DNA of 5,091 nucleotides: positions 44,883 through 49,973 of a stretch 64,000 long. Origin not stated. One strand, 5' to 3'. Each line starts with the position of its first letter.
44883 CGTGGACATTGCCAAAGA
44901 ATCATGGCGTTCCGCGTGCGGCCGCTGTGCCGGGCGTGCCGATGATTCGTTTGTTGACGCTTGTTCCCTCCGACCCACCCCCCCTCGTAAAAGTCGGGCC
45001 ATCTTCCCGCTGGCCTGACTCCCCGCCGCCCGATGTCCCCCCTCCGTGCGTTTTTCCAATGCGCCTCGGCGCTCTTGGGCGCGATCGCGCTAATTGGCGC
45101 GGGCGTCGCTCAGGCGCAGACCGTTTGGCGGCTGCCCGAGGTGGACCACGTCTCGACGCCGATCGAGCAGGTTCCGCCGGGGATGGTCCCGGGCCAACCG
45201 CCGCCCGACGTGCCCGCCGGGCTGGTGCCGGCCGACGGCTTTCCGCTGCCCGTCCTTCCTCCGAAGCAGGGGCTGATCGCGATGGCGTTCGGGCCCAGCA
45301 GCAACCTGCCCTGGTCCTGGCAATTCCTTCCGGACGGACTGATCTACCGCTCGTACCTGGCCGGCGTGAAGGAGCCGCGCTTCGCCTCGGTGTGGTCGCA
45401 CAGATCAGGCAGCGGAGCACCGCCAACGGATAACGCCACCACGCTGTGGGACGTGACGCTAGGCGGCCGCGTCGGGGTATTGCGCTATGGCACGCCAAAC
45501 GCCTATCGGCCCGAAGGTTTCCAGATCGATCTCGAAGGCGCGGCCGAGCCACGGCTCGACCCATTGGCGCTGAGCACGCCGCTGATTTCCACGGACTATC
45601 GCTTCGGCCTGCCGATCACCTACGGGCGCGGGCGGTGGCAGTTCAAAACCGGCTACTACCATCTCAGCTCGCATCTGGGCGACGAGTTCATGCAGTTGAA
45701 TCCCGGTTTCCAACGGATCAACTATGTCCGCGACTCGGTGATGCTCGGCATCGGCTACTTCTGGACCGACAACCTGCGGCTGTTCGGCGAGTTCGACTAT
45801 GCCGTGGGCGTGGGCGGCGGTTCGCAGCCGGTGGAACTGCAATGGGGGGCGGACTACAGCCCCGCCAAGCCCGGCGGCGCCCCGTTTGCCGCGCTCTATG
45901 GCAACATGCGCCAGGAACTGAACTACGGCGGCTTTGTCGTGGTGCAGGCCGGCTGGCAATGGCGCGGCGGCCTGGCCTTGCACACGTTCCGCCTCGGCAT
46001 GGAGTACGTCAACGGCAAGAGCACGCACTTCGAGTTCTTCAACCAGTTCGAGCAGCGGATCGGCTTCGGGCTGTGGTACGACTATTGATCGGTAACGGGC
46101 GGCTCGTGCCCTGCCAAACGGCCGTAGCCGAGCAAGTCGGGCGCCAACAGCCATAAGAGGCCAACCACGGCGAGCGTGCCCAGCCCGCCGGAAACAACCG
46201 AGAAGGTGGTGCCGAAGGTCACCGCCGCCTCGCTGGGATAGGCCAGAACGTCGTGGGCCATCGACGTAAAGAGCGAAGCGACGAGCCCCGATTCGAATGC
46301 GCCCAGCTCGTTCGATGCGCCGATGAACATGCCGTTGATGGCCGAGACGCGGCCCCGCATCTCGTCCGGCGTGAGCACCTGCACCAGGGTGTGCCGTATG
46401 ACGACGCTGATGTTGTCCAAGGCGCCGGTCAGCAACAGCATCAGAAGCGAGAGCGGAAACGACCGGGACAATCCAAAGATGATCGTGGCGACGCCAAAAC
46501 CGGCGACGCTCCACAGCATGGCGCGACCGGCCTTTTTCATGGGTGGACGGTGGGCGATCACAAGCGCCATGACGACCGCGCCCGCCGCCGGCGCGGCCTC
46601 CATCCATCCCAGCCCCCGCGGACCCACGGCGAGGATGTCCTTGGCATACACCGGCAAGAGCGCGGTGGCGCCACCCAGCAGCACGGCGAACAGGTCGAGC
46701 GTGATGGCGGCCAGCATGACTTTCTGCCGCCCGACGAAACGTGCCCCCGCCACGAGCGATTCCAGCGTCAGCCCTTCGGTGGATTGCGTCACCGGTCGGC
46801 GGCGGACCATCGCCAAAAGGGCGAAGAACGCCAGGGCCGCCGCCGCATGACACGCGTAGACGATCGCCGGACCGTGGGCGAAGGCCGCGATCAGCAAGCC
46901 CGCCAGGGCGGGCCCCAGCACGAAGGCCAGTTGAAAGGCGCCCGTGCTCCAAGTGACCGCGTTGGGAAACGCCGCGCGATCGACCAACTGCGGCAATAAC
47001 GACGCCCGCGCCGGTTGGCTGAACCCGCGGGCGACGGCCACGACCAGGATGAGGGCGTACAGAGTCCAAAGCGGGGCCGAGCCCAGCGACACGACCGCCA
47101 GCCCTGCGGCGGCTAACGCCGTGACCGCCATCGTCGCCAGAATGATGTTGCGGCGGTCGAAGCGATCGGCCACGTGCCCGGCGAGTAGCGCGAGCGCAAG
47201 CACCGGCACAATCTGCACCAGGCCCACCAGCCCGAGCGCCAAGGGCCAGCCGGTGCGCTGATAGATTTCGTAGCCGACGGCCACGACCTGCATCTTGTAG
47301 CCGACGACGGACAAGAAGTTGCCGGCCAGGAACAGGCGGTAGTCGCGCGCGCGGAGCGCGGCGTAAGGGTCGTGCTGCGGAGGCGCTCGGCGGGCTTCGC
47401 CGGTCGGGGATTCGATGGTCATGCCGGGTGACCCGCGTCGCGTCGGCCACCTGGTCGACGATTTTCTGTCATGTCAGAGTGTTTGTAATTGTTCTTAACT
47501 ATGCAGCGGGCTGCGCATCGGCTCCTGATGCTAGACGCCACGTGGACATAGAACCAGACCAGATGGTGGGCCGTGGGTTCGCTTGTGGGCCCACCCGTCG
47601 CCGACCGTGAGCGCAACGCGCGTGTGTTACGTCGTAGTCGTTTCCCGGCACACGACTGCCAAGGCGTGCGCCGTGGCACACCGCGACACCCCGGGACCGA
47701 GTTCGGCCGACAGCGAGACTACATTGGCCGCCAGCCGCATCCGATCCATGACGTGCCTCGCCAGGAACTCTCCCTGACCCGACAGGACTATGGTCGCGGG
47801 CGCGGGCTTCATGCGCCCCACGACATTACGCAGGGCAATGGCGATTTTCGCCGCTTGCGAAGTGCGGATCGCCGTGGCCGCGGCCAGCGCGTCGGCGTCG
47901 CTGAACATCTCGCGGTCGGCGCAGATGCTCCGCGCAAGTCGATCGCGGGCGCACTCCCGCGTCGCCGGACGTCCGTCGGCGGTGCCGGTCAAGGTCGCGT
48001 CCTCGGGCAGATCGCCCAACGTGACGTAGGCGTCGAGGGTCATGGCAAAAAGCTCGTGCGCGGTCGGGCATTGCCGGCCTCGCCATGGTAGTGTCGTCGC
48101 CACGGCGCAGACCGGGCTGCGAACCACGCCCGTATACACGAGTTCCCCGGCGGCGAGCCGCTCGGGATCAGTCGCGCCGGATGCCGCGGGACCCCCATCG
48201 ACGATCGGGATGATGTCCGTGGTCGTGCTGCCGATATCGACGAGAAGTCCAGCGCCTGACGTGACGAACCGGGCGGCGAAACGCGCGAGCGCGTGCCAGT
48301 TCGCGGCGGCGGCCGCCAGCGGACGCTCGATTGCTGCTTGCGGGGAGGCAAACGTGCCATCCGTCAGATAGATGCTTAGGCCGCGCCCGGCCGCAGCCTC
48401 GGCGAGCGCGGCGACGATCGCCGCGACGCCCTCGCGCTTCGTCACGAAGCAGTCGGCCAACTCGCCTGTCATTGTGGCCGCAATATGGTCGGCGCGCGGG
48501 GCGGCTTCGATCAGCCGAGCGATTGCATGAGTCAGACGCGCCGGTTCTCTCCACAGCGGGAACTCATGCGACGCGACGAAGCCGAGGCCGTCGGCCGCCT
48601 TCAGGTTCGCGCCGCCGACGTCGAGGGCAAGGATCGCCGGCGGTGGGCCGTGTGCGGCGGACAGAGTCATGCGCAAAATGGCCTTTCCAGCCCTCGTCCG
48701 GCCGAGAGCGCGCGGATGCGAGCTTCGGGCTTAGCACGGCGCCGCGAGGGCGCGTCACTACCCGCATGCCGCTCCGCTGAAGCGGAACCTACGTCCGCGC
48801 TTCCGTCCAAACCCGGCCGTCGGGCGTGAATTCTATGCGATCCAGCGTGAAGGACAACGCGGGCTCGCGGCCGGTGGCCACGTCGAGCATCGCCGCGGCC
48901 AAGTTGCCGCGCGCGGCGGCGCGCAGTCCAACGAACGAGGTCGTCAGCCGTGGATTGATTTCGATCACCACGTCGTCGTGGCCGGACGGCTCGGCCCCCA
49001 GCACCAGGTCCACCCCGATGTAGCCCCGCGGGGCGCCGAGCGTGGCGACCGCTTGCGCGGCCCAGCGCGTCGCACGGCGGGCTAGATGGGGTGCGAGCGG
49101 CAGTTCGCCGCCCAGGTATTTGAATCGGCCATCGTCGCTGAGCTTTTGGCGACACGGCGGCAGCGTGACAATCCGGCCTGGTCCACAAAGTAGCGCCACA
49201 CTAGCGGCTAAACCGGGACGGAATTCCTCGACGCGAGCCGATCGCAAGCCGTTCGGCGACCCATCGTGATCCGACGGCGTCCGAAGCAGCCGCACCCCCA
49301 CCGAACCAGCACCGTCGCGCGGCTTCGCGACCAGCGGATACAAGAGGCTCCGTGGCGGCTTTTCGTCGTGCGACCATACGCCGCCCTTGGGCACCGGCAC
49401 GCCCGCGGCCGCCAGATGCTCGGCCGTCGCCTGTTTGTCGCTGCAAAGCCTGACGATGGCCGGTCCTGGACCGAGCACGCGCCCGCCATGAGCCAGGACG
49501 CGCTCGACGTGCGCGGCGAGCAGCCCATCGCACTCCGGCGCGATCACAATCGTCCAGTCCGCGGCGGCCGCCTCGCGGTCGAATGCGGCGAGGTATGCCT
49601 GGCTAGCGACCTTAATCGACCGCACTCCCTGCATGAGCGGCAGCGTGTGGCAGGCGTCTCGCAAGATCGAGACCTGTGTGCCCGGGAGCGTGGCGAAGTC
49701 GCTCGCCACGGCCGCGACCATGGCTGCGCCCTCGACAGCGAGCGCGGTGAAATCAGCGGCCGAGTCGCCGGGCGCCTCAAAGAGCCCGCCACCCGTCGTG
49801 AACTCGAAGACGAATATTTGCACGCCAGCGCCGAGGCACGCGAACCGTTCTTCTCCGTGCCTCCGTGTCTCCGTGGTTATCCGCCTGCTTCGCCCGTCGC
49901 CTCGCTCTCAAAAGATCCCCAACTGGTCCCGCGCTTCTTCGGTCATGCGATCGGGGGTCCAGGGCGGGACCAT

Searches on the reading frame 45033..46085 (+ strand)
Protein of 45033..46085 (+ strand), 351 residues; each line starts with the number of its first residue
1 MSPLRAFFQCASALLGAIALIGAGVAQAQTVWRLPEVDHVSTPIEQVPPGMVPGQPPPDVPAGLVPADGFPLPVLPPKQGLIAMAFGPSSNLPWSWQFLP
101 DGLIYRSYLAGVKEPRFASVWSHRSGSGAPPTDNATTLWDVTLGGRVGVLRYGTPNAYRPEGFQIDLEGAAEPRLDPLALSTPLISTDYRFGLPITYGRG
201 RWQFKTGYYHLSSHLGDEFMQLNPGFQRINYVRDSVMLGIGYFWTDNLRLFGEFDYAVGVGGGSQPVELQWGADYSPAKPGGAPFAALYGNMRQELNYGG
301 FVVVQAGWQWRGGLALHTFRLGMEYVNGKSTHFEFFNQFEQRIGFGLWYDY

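Call 79: search_protein_families(library=pfam, proteins=[window:45033-46085:+], max_evalue=0.0001)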
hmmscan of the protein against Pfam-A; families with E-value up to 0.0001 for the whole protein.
window:45033-46085:+ (351 aa): 1 family
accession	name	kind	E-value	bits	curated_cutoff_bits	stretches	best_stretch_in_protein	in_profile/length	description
PF06727.17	DUF1207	-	1.1e-12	48.1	22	1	141-351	126-342/342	Protein of unknown function (DUF1207)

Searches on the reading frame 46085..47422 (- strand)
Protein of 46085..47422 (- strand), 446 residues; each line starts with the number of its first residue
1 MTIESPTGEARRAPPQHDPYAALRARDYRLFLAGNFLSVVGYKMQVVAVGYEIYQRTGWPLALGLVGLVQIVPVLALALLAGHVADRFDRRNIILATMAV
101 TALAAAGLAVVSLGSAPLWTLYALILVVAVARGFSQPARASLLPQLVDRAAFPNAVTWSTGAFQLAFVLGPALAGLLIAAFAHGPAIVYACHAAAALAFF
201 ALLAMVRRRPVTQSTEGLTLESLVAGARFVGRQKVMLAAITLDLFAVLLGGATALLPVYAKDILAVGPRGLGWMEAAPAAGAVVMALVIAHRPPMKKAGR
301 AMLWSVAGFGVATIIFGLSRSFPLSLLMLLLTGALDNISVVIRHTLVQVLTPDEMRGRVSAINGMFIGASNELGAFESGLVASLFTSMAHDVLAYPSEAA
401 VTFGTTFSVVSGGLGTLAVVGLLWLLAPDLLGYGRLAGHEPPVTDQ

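Call 79: search_protein_families(library=pfam, proteins=[window:46085-47422:-], max_evalue=0.0001)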
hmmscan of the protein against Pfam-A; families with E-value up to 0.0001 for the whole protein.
window:46085-47422:- (446 aa): 2 families
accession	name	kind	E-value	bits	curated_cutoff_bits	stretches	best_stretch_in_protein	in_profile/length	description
PF05977.19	MFS_3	-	1.5e-31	109.9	27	1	19-385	3-370/524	Transmembrane secretion effector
PF07690.21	MFS_1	-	1.3e-28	100.3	33.4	1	32-371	2-343/347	Major Facilitator Superfamily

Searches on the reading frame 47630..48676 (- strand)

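Call 79: search_protein_families(library=pfam, proteins=[window:47630-48676:-], max_evalue=0.0001)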
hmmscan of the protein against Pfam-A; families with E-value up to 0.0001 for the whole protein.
window:47630-48676:- (349 aa): 1 family
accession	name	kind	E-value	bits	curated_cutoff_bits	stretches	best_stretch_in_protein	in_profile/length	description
PF01968.24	Hydantoinase_A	-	6.6e-21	75.2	22.9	1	66-319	4-269/291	Hydantoinase/oxoprolinase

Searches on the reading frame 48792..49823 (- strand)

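Call 79: search_protein_families(library=pfam, proteins=[window:48792-49823:-], max_evalue=0.0001)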
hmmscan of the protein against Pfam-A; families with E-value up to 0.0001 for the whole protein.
window:48792-49823:- (344 aa): 2 families
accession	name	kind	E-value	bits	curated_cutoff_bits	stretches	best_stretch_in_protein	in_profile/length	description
PF02655.19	ATP-grasp_3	-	7.7e-25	88.3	23.2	1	127-296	1-160/160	ATP-grasp domain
PF18301.6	preATP-grasp_3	-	7.2e-11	42.6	26.3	1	51-122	3-74/76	pre ATP-grasp 3 domain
